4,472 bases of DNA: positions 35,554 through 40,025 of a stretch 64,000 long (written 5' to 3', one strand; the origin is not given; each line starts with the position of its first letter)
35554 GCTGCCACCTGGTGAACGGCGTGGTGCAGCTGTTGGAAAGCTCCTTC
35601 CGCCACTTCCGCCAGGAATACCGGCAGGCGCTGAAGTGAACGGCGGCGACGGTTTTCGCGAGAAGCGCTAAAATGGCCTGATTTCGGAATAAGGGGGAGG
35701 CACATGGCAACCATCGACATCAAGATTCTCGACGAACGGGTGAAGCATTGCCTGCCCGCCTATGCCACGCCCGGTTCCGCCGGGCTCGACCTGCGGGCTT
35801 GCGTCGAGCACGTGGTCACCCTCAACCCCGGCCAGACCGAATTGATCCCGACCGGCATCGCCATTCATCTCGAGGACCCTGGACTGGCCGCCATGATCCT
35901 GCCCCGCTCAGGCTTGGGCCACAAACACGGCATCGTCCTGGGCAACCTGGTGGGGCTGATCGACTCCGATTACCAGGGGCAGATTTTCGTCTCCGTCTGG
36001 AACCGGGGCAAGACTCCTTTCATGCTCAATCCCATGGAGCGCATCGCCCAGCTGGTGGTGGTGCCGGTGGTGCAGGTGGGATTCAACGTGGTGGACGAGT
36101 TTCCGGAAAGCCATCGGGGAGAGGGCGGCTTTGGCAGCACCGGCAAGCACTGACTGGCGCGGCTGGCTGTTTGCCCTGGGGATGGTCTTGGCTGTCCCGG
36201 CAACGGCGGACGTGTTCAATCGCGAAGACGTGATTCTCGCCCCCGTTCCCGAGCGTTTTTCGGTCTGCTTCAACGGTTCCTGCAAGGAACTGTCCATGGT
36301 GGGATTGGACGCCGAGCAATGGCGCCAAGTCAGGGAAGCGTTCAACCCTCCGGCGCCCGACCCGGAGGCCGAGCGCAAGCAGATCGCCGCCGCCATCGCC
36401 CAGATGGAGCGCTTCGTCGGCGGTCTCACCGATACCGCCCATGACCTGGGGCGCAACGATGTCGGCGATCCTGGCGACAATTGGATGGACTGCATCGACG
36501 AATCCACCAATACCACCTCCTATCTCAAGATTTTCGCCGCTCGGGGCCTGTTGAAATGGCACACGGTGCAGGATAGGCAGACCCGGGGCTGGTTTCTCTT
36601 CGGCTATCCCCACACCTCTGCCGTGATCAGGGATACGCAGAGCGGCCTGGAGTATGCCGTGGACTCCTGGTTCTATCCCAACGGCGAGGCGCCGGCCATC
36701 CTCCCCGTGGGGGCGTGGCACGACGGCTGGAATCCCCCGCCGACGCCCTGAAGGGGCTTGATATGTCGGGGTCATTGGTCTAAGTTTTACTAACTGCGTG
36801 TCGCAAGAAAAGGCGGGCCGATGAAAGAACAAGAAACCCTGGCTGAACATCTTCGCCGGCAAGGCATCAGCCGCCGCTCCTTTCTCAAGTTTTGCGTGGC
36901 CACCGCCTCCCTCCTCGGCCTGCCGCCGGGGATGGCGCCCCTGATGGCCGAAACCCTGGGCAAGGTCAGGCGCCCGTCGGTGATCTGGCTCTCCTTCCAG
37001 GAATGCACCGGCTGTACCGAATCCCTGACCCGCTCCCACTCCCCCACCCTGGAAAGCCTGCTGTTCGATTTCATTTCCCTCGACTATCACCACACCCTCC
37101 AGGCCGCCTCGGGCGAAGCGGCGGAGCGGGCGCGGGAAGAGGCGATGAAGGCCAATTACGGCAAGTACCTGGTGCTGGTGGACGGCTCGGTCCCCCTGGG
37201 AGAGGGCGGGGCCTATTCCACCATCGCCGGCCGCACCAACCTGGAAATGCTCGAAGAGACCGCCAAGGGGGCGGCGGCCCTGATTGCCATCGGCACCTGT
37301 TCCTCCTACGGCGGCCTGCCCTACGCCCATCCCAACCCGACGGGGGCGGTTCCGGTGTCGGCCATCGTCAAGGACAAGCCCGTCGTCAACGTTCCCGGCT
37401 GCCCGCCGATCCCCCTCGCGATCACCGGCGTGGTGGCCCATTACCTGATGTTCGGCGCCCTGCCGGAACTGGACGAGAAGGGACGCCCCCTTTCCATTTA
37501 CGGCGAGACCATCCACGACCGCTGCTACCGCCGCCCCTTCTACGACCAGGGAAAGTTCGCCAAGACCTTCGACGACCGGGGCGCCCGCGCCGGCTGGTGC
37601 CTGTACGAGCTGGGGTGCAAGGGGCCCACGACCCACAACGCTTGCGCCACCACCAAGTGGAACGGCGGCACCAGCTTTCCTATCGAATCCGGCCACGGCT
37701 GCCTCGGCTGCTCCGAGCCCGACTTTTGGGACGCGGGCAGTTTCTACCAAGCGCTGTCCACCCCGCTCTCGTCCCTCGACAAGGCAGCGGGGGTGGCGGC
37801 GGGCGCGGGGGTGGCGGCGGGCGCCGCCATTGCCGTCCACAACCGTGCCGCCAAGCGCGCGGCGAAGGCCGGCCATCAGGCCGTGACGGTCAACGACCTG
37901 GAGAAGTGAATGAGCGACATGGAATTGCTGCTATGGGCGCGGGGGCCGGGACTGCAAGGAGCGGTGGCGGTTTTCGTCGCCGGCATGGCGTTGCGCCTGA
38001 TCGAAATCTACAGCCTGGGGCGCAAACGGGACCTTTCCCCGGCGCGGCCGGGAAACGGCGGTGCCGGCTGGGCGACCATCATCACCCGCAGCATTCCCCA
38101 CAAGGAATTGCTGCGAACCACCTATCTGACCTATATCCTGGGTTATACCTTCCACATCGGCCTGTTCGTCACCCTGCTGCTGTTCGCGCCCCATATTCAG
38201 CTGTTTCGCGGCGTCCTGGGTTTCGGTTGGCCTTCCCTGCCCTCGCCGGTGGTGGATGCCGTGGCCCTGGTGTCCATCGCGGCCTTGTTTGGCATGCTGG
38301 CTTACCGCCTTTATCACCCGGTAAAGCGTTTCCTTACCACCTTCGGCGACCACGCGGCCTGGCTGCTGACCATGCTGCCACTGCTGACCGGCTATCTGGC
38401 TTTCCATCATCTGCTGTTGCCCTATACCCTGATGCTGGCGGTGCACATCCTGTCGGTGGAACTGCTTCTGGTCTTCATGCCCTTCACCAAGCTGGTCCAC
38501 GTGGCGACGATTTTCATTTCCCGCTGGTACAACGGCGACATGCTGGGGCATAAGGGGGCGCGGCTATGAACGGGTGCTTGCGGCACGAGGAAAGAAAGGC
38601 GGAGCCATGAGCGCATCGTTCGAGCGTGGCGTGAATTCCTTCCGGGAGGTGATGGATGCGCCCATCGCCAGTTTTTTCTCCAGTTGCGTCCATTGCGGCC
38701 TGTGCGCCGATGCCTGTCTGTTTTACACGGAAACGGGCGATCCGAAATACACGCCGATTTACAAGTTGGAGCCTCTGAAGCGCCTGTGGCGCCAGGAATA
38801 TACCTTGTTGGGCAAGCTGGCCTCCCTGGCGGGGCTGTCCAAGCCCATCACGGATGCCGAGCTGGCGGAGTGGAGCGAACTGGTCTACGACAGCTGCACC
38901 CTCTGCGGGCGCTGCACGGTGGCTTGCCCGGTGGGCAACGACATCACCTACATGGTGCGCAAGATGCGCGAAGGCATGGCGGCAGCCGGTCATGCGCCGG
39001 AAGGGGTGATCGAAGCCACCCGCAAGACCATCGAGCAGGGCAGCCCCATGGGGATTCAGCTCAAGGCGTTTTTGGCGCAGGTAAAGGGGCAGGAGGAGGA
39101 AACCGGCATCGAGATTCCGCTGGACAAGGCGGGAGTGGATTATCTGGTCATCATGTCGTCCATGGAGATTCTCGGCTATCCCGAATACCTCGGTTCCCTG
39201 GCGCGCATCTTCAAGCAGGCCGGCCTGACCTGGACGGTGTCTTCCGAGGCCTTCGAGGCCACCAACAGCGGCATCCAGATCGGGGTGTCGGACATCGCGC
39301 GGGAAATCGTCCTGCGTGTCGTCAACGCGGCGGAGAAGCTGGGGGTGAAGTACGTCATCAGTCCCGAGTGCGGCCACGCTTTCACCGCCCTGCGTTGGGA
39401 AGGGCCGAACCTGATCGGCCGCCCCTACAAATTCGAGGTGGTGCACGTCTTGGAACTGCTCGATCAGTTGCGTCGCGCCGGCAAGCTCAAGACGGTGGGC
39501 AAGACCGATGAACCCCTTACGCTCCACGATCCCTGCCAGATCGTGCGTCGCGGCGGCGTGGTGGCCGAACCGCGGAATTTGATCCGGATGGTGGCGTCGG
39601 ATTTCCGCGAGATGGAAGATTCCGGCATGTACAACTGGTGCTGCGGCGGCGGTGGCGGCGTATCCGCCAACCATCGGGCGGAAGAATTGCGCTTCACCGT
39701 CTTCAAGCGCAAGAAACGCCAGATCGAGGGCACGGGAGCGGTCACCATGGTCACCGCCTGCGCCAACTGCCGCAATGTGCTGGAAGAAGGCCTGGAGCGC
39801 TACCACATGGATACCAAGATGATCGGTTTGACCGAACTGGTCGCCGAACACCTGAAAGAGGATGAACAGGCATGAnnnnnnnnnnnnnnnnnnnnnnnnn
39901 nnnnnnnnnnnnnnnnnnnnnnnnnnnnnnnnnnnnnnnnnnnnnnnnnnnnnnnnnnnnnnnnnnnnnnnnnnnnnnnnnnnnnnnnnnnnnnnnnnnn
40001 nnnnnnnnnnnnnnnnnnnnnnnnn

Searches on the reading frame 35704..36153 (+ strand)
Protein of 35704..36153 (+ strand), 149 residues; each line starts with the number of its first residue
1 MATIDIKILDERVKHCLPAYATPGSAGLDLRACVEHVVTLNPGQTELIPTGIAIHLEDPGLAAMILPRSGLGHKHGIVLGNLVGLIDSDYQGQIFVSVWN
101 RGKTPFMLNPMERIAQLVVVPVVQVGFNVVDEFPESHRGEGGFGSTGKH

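Call 81: search_protein_families(library=pfam, proteins=[window:35704-36153:+], max_evalue=0.00001)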
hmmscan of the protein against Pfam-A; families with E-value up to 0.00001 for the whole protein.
window:35704-36153:+ (149 aa): 2 families
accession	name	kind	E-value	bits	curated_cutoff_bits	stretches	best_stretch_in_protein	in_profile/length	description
PF00692.24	dUTPase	-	8.9e-38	129.4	22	1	17-147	5-129/129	dUTPase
PF22769.1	DCD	-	2.7e-09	37.7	27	1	37-119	70-150/153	dCTP deaminase-like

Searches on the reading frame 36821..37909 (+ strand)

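Call 81: search_protein_families(library=pfam, proteins=[window:36821-37909:+], max_evalue=0.00001)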
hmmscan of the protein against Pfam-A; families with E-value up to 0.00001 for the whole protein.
window:36821-37909:+ (362 aa): 2 families
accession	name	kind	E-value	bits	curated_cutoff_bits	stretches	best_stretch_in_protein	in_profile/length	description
PF14720.11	NiFe_hyd_SSU_C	-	7.2e-32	110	27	1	227-308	1-78/80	NiFe/NiFeSe hydrogenase small subunit C-terminal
PF01058.29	Oxidored_q6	-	1.6e-28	99.4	27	1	62-207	1-127/128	NADH ubiquinone oxidoreductase, 20 Kd subunit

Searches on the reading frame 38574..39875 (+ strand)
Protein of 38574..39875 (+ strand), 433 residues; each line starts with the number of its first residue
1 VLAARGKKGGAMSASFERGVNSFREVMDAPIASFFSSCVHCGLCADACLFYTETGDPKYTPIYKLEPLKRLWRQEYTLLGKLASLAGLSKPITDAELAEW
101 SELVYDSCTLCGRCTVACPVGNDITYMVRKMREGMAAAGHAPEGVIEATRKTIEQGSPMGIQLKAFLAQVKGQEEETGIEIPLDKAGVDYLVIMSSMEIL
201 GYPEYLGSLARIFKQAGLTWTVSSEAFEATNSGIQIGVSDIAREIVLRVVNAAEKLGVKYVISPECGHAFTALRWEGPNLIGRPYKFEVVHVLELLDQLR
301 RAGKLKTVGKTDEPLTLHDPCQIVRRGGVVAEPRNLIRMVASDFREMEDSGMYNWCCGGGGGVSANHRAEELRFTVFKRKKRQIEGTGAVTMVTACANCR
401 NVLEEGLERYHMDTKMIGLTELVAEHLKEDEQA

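Call 81: search_protein_families(library=pfam, proteins=[window:38574-39875:+], max_evalue=0.00001)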
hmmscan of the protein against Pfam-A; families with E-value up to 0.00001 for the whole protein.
window:38574-39875:+ (433 aa): 6 families
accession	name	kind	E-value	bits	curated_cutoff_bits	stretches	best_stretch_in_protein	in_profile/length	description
PF02754.22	CCG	-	2.4e-14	53.6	20.6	1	316-403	2-84/85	Cysteine-rich domain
PF13183.11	Fer4_8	-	1.5e-11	45.1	27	1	36-121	3-67/68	4Fe-4S dicluster domain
PF13534.11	Fer4_17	-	1.7e-09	38.5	22.2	1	37-121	1-59/61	4Fe-4S dicluster domain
PF13187.11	Fer4_9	-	1.2e-06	28.8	27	0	108-131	2-25/52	4Fe-4S dicluster domain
PF13237.11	Fer4_10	-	3.3e-06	27.4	25.5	0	105-127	6-30/53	4Fe-4S dicluster domain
PF00037.32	Fer4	-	9.8e-06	25.6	21.1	0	105-121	5-21/24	4Fe-4S binding domain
